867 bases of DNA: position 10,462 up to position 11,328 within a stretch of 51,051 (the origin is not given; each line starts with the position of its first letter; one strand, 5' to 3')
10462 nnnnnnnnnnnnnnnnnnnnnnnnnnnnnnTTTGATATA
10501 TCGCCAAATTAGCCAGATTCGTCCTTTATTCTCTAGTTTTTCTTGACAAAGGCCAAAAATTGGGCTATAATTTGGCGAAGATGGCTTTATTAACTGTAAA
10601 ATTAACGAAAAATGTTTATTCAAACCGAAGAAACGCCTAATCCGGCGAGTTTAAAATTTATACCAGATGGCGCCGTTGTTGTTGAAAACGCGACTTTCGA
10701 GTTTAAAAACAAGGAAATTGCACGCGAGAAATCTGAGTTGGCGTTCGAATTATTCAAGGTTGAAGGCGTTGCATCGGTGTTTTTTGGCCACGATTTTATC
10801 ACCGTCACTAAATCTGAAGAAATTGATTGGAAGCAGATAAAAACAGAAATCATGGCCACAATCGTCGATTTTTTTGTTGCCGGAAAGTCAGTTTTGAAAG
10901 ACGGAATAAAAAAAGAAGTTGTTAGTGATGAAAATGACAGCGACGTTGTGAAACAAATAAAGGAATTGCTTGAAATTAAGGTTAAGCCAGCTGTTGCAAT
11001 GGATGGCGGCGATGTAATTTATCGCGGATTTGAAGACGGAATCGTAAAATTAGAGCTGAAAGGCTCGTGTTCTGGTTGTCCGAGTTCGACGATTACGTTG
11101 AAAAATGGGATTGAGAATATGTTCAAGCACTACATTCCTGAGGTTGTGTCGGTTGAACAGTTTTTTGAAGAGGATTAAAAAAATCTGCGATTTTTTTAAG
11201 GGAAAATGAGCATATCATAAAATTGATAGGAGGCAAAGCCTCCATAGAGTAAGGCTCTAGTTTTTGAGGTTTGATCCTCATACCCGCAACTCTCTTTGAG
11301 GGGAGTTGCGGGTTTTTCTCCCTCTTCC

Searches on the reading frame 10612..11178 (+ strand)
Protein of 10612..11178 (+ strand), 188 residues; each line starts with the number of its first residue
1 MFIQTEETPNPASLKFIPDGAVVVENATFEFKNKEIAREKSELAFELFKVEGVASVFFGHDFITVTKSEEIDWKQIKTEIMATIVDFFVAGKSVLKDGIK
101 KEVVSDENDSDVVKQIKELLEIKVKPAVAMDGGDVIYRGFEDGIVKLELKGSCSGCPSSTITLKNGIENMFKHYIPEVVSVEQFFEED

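Call 46: search_protein_families(library=pfam, proteins=[window:10612-11178:+], max_evalue=0.00001)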
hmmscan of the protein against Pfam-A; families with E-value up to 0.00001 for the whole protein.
window:10612-11178:+ (188 aa): 2 families
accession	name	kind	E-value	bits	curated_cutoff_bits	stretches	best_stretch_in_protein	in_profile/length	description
PF08712.16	Nfu_N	-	6.9e-31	106.6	27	1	3-90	1-87/88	Scaffold protein Nfu/NifU N terminal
PF01106.22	NifU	-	3.8e-26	91.5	27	1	116-182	1-67/67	NifU-like domain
